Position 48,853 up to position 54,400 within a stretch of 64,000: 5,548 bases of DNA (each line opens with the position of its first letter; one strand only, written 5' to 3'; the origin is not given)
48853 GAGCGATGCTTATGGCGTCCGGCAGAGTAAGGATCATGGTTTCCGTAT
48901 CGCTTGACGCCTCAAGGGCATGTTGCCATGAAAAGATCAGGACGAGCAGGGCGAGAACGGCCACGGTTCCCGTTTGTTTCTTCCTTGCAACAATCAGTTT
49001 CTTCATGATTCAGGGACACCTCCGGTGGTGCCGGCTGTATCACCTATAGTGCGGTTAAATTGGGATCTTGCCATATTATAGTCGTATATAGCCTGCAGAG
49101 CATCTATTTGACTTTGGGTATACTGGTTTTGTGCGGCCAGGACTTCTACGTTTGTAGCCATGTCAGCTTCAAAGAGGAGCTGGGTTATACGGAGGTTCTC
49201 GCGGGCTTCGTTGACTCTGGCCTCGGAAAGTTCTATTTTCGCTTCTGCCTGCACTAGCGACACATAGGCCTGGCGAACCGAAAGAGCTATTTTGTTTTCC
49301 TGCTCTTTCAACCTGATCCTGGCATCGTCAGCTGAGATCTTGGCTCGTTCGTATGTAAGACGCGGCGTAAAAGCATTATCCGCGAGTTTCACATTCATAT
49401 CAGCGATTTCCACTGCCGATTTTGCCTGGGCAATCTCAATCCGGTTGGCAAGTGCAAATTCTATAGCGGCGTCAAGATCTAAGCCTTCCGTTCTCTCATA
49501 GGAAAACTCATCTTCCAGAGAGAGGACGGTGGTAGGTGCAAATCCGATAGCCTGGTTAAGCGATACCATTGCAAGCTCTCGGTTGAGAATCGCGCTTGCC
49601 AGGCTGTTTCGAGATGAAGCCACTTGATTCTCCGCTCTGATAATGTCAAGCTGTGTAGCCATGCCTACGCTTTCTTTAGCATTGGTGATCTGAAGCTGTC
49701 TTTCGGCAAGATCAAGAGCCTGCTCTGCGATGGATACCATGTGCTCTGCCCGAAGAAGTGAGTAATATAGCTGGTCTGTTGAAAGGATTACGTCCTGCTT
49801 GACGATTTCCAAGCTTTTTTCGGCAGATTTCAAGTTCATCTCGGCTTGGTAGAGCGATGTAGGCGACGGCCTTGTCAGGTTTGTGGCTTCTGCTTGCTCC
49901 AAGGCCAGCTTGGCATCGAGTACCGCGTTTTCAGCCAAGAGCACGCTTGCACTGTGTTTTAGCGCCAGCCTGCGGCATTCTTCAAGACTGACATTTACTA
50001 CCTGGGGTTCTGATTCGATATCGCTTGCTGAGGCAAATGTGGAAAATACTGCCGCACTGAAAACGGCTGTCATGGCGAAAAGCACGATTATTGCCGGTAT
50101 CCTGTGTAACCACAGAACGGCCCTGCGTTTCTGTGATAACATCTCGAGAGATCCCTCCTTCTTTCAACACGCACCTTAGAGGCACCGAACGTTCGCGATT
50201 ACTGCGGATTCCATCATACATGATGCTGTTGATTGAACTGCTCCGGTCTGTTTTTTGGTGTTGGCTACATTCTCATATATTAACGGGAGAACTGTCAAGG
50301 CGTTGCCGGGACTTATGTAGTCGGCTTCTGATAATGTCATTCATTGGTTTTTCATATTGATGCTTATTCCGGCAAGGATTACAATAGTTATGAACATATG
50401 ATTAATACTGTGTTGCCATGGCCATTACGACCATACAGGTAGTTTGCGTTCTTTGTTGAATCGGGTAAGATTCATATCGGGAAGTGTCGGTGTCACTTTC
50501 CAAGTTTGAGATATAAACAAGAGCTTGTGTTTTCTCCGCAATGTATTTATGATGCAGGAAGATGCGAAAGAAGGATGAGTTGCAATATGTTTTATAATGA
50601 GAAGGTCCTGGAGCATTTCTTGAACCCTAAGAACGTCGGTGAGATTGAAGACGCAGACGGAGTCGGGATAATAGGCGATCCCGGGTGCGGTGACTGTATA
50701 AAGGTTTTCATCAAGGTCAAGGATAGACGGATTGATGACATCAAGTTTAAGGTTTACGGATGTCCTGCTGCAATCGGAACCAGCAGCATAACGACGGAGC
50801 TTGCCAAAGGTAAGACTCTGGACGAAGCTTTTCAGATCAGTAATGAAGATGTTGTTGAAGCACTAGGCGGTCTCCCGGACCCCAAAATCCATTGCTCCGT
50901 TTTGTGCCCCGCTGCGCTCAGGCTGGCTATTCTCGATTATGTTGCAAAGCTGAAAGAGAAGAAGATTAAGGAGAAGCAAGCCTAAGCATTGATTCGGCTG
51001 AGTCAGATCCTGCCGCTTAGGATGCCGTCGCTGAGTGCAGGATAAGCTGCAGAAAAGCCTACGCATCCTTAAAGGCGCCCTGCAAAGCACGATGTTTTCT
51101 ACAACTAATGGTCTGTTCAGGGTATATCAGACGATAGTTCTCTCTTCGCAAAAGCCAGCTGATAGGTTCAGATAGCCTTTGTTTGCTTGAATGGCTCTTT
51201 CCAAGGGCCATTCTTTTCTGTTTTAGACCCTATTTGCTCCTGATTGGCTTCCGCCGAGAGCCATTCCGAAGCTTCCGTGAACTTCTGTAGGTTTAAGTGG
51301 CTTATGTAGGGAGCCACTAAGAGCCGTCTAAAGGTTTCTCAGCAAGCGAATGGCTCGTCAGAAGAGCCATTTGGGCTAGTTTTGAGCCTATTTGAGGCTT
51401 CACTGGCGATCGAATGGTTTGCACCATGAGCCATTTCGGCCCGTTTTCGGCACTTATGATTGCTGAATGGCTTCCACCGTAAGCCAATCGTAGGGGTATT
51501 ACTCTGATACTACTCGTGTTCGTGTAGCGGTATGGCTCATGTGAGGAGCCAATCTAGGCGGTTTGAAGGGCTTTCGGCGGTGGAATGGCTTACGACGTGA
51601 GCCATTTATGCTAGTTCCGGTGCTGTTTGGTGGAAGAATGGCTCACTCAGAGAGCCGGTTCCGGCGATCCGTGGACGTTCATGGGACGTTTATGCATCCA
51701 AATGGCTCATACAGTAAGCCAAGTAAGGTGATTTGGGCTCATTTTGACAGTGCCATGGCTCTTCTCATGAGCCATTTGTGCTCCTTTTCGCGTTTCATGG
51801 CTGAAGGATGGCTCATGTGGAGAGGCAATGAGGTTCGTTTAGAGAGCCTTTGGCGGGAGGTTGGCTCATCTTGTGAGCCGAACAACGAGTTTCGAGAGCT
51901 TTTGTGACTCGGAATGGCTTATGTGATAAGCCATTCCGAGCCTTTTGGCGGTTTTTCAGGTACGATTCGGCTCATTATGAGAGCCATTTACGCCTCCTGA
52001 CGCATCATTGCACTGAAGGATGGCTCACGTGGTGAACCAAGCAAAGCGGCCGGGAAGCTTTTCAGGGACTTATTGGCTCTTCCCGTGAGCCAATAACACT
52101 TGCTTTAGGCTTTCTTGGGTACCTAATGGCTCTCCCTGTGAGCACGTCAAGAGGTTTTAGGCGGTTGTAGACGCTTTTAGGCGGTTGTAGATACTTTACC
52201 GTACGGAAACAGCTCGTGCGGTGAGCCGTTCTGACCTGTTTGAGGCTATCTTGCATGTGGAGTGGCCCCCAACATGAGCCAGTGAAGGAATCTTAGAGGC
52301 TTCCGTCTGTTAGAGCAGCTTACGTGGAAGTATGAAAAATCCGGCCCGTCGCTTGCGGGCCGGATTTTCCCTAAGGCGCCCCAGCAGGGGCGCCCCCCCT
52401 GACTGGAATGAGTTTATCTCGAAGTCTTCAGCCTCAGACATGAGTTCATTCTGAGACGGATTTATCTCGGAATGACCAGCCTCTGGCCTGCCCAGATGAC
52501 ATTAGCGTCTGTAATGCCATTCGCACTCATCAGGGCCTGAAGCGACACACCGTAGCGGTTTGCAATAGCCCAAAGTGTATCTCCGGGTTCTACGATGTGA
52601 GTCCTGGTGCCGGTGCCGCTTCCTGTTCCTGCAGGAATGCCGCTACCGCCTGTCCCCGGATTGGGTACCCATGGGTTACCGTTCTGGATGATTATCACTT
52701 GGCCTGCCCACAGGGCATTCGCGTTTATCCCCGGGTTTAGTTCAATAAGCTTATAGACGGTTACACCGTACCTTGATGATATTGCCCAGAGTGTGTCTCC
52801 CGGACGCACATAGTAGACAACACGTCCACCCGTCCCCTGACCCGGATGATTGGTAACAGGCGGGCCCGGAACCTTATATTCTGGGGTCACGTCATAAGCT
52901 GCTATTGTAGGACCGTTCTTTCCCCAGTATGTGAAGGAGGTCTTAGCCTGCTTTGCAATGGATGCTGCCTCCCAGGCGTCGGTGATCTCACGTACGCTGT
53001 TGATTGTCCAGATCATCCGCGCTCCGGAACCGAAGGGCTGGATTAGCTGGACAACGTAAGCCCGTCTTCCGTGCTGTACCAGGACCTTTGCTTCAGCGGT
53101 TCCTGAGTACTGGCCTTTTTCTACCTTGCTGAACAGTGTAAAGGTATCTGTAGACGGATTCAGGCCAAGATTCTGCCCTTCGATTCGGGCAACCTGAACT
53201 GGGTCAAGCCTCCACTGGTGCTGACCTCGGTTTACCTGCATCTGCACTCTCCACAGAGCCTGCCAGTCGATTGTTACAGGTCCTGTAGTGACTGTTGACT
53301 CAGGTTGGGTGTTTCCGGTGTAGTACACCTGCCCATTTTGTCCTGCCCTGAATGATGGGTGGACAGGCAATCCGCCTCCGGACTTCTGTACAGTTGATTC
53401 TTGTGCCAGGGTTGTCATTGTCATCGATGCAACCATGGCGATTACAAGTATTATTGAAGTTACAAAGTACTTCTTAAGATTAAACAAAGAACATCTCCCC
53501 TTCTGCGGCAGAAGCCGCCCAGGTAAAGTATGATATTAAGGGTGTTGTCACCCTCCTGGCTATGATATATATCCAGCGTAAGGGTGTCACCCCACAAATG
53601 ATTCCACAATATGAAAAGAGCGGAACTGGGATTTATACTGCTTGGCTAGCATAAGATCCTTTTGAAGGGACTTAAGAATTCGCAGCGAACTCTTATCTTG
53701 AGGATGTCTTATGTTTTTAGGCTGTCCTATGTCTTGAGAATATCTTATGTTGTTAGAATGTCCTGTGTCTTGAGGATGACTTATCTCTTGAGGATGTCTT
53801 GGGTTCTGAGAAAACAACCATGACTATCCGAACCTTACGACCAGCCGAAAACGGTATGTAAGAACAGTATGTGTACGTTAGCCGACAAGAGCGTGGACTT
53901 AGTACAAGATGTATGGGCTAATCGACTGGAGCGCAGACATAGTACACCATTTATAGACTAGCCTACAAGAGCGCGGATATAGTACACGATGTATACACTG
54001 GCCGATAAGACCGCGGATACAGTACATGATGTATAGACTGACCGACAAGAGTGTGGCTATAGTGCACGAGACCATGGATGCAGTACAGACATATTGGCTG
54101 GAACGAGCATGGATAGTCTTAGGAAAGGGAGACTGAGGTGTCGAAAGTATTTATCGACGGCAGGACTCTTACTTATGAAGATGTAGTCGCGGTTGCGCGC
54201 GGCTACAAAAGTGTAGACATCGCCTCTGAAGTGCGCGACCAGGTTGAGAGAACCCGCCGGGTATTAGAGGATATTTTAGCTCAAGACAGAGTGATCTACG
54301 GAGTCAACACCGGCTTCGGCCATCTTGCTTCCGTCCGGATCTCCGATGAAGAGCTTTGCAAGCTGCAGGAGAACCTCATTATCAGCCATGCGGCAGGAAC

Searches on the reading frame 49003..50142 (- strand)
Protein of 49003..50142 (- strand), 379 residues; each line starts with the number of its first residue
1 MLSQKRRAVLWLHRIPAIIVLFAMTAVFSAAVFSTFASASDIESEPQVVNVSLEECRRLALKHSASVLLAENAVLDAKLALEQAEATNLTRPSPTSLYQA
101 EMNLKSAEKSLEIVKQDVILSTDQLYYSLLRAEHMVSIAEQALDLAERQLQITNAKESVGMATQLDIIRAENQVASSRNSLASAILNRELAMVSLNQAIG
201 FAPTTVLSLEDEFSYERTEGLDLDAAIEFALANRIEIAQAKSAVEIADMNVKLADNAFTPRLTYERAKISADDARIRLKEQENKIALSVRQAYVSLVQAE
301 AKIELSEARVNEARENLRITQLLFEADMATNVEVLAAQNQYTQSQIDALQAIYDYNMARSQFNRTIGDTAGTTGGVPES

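Call 7: search_protein_families(library=pfam, proteins=[window:49003-50142:-])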
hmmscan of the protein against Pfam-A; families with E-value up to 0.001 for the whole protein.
window:49003-50142:- (379 aa): 1 family
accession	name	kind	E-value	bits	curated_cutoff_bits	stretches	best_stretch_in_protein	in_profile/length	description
PF02321.23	OEP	-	1.1e-38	133.3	22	2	264-367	84-187/187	Outer membrane efflux protein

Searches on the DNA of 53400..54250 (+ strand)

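Call 52: search_dna_similar(query=window:53660-54137:+, collection=plasmids, mode=distant, max_rows=8)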
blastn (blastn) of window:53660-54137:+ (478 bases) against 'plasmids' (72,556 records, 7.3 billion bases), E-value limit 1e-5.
No match.

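Call 53: search_dna_similar(query=window:53660-54137:+, collection=phages, mode=distant, max_rows=8)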
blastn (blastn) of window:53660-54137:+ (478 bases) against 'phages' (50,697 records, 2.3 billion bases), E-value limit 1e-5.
No match.

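Call 54: search_rna_families(source=window, start=53400, end=54250, threshold=evalue, max_evalue=1)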
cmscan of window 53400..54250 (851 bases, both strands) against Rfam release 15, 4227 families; matches with E-value up to 1: 1.
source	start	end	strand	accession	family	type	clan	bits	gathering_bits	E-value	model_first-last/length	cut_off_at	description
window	53656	53768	+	RF02479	GlsR13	Gene; snRNA; snoRNA; CD-box;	-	16.4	100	0.83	1-100/100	no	Small nucleolar RNA GlsR13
